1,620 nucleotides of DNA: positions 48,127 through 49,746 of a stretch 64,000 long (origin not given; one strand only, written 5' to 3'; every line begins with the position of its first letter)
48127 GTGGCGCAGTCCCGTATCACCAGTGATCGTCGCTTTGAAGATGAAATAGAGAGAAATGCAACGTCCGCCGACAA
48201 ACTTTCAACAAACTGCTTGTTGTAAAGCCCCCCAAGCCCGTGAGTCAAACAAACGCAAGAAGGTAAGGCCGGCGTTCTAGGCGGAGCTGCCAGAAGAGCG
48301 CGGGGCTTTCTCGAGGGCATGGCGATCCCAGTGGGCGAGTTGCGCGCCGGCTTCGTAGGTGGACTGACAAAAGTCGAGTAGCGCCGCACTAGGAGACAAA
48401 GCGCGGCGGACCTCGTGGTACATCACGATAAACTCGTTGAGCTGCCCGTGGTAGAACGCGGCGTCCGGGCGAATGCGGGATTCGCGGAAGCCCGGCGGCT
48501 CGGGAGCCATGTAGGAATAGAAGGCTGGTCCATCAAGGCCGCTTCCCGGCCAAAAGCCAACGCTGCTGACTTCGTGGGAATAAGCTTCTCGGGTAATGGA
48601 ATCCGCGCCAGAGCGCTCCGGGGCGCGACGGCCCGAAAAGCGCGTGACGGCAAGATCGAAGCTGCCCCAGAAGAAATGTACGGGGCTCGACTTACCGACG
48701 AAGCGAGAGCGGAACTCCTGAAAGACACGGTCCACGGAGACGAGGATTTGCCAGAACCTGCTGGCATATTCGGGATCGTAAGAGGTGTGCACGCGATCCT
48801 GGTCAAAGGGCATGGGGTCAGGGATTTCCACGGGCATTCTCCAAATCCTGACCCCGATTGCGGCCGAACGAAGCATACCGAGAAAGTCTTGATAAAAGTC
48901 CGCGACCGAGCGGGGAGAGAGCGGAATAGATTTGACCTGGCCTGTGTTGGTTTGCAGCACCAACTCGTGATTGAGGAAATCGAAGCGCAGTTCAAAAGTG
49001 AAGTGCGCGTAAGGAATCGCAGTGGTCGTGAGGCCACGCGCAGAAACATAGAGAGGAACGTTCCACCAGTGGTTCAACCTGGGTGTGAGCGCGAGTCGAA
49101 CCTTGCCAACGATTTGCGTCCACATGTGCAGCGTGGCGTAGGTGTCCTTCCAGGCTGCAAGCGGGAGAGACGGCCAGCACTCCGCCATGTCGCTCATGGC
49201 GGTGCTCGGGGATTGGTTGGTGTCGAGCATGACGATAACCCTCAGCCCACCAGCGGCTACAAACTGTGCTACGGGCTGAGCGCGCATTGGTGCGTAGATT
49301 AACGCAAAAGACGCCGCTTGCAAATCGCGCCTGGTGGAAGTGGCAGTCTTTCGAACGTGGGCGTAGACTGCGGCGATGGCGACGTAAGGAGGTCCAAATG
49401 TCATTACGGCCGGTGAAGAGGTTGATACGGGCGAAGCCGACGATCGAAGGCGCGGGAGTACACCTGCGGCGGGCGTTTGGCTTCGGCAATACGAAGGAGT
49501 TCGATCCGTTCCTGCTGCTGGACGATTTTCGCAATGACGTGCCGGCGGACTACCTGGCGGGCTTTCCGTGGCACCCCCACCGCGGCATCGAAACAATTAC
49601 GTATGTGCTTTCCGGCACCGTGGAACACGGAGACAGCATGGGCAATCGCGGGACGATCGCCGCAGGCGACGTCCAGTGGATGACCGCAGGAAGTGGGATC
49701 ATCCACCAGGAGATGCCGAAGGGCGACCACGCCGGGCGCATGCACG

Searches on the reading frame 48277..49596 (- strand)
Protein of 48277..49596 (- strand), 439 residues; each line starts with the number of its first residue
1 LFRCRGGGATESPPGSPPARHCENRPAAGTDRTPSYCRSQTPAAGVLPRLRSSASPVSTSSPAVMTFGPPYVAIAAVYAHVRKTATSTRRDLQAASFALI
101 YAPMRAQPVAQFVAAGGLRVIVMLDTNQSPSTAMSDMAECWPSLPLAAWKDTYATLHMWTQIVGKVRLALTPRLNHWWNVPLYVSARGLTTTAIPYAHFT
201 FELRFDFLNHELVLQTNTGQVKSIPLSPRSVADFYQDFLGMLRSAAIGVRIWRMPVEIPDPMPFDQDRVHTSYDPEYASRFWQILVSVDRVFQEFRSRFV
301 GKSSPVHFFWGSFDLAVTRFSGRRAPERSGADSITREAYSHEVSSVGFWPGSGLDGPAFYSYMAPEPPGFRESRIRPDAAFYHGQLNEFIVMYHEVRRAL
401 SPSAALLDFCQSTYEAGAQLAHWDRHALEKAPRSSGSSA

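Call 18: search_protein_families(library=pfam, proteins=[window:48277-49596:-], max_evalue=0.00001)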
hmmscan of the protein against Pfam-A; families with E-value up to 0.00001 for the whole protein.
window:48277-49596:- (439 aa): 1 family
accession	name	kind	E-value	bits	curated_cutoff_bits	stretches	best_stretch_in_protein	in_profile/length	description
PF19459.4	DUF5996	-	2.7e-132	440.8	25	1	141-429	1-295/296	Family of unknown function (DUF5996)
